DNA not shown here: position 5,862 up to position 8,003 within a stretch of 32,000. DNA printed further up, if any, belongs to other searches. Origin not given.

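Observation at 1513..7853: Divergent MMPL exporter plus MacB-type ABC pump plus giant helical surface protein: a candidate archaeal envelope mechanotransmission module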

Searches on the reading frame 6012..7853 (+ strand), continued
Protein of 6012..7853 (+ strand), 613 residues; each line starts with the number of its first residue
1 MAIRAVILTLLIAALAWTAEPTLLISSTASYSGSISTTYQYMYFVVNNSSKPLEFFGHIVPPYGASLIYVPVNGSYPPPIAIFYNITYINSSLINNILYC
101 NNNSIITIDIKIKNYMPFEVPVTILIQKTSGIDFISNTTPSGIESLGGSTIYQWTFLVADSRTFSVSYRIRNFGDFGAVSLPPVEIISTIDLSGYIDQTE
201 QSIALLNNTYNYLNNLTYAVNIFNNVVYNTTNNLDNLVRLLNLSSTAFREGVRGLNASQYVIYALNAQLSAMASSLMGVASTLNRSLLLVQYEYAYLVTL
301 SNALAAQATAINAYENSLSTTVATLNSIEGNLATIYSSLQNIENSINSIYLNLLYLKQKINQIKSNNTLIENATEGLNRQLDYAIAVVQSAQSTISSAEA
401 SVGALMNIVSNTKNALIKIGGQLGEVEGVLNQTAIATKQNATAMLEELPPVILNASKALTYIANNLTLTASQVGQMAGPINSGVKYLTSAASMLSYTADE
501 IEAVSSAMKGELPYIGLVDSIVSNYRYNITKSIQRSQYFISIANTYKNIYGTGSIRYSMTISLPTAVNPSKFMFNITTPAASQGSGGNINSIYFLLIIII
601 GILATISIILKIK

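Call 44: find_encoding_contigs(protein=P0101, flank=7000, max_places=2)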
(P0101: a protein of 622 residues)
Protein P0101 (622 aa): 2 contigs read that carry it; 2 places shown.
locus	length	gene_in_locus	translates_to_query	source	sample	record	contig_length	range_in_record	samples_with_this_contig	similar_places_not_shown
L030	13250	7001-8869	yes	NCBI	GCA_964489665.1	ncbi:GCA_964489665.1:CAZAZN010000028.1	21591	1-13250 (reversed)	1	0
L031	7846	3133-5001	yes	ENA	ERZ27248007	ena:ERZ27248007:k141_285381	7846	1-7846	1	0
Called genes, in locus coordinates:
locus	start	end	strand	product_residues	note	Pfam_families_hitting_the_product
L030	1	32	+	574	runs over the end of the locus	PF02463:SMC_N, PF13175:AAA_15, PF13476:AAA_23, PF13304:AAA_21 (faint)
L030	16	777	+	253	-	-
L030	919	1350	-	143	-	PF02517:Rce1-like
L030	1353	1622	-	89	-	-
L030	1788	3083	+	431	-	PF00675:Peptidase_M16, PF05193:Peptidase_M16_C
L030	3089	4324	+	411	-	PF00675:Peptidase_M16, PF05193:Peptidase_M16_C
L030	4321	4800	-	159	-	-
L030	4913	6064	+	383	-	PF12704:MacB_PCD, PF02687:FtsX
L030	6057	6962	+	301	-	PF00005:ABC_tran, PF02463:SMC_N (faint), PF13304:AAA_21 (faint)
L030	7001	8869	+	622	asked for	-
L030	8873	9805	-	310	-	PF03747:ADP_ribosyl_GH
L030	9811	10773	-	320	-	PF00294:PfkB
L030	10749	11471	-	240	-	PF00697:PRAI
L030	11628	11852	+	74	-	PF12176:MtaB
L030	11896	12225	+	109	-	PF12176:MtaB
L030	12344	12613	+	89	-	PF12176:MtaB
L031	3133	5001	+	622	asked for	-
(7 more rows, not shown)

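Call 45: find_encoding_contigs(protein=P0099, flank=7000, max_places=2)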
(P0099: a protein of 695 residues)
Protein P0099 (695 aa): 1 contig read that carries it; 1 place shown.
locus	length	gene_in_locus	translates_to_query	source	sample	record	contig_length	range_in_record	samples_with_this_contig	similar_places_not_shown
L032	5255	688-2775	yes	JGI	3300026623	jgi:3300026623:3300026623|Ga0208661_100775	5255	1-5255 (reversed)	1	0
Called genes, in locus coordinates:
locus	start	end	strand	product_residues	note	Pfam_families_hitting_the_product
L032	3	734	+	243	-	?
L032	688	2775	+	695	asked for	-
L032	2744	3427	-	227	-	PF02223:Thymidylate_kin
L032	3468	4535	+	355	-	PF01658:Inos-1-P_synth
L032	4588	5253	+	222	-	?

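Call 46: find_encoding_contigs(protein=P0100, flank=7000, max_places=2)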
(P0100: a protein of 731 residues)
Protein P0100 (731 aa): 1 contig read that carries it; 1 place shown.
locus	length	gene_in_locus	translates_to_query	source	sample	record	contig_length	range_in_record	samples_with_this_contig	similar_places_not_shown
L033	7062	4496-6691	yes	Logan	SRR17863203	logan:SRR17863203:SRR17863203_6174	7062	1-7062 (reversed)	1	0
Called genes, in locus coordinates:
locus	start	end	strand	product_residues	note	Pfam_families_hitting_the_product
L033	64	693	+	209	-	PF01871:AMMECR1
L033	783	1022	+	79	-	PF01037:AsnC_trans_reg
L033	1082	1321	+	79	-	PF01037:AsnC_trans_reg (weak)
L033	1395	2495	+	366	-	PF10509:GalKase_gal_bdg, PF00288:GHMP_kinases_N, PF08544:GHMP_kinases_C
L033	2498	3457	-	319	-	PF00294:PfkB, PF08543:Phos_pyr_kin (weak)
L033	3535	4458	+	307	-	PF02729:OTCace_N, PF00185:OTCace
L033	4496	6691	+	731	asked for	-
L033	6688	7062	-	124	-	?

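Call 47: find_encoding_contigs(protein=P0091, flank=7000, max_places=2)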
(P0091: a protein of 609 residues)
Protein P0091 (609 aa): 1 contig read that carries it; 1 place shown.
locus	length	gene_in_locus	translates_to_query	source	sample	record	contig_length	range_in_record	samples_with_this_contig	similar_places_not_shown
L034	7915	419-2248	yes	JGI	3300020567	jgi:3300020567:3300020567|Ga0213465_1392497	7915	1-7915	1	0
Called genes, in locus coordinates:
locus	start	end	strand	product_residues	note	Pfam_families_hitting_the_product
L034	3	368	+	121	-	?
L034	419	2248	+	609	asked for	-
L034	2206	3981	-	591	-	PF05362:Lon_C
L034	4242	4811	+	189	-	PF01725:Ham1p_like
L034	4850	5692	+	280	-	PF00571:CBS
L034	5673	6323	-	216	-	-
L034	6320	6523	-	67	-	-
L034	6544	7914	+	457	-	?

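Call 69: search_protein_families(library=pfam, alignment_id=A1, max_evalue=1)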
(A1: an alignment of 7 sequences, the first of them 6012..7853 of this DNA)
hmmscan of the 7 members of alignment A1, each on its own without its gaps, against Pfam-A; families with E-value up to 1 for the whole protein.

A. member 1, window:6012-7853:+ (613 aa): 9 families
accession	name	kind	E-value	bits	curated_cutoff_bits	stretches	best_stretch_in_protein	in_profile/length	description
PF07889.17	DUF1664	-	0.0036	17.8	34.6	0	309-366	66-123/124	Protein of unknown function (DUF1664)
PF11887.13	Mce4_CUP1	-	0.0068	16.5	32.6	1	268-348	58-138/222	Cholesterol uptake porter CUP1 of Mce4, putative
PF02582.19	DUF155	-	0.019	15.5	27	1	284-362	59-136/174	RMND1/Sif2-Sif3/Mrx10, DUF155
PF06156.18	YabA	-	0.071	14.2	30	1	334-394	5-65/103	Initiation control protein YabA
PF18595.6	Nuf2_DHR10-like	-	0.12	12.9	28.4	1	314-393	17-99/117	Nuf2, DHR10-like domain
PF04755.18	PAP_fibrillin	-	0.15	12.4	22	1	308-389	32-110/198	PAP_fibrillin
PF04136.21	COG3_N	-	0.17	12.3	27.9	0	314-383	2-71/147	Conserved oligomeric Golgi complex subunit 3, N-terminal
PF07160.18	SKA1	-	0.28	11.4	29.6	0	388-512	28-151/243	Spindle and kinetochore-associated protein 1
PF20651.3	EXOC6_Sec15_N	-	0.86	10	27.2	1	311-393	17-98/170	Exocyst complex component EXOC6/Sec15, N-terminal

B. families by the number of members that match (of 7 scanned): 62 families (the first 25 are shown)
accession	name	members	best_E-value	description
PF11887.13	Mce4_CUP1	5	0.0014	Cholesterol uptake porter CUP1 of Mce4, putative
PF06103.16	DUF948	4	1.2e-05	Bacterial protein of unknown function (DUF948)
PF07889.17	DUF1664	4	0.0017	Protein of unknown function (DUF1664)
PF06009.19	Laminin_II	4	0.062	Laminin Domain II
PF04108.17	ATG17_like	3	0.00035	Autophagy protein ATG17-like domain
PF20379.3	DUF6674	2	0.00042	Family of unknown function (DUF6674)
PF05335.18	DUF745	2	0.019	Protein of unknown function (DUF745)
PF05531.17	NPV_P10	2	0.019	Nucleopolyhedrovirus P10 protein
PF07464.16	ApoLp-III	2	0.023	Apolipophorin-III precursor (apoLp-III)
PF10046.14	BLOC1_2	2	0.024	Biogenesis of lysosome-related organelles complex-1 subunit 2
PF18000.7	Top6b_C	2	0.027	Type 2 DNA topoisomerase 6 subunit B C-terminal domain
PF15619.11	Lebercilin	2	0.03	Ciliary protein causing Leber congenital amaurosis disease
PF25762.1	HAUS1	2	0.065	HAUS augmin-like complex subunit 1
PF06156.18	YabA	2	0.071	Initiation control protein YabA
PF20651.3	EXOC6_Sec15_N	2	0.2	Exocyst complex component EXOC6/Sec15, N-terminal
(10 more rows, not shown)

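Call 74: list_cluster_members(proteins=[P0091, P0095, P0096, P0097, P0099, P0100, P0101, P0089, P0090, P0102])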
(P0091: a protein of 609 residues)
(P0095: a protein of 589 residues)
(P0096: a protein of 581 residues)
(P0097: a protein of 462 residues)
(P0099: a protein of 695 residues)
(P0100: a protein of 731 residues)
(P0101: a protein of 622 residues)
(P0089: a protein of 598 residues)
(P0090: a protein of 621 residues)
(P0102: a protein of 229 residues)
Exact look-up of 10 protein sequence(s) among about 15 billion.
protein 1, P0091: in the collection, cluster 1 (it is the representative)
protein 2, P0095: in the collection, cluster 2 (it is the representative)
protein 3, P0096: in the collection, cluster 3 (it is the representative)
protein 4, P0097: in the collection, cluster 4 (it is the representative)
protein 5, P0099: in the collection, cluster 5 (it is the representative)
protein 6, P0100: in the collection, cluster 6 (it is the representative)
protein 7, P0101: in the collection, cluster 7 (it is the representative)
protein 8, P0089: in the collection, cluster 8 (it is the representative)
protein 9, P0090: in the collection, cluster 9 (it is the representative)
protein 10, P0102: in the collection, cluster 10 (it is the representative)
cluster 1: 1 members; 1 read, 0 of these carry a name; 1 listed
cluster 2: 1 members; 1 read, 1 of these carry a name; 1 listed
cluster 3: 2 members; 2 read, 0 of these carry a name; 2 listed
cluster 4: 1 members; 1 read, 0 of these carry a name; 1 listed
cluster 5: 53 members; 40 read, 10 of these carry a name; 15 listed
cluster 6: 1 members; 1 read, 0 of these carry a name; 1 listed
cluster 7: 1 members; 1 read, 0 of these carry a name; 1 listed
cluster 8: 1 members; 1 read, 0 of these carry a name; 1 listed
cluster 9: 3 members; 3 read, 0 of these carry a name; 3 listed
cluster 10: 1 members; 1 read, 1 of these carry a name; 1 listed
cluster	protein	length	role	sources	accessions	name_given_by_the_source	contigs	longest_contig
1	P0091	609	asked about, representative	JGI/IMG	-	-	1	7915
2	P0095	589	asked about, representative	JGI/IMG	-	prefoldin subunit 5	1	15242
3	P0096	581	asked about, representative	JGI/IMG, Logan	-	-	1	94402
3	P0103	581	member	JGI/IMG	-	-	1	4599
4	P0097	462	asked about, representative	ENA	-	-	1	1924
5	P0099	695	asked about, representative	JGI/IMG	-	-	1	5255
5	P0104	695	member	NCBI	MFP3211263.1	MAG: hypothetical protein RXR16_07185 [Thermocladium sp.]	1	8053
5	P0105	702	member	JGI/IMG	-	archaellum component FlaC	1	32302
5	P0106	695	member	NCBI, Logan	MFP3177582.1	MAG: hypothetical protein RXQ96_01225 [Thermocladium sp.]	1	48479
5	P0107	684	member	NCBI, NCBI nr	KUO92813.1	MAG: hypothetical protein AT710_02070 [Thermocladium sp. ECH_B]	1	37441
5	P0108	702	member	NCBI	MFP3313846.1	MAG: hypothetical protein RXO28_04950 [Thermocladium sp.]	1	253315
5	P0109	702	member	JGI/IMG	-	archaellum component FlaC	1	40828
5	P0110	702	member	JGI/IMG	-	archaellum component FlaC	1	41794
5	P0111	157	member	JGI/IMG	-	hypothetical protein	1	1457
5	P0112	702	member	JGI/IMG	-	archaellum component FlaC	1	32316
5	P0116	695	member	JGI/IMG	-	-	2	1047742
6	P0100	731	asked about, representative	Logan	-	-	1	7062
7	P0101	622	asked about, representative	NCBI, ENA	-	-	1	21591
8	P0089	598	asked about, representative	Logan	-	-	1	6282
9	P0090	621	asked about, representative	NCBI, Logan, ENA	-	-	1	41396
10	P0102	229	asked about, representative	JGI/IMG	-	hypothetical protein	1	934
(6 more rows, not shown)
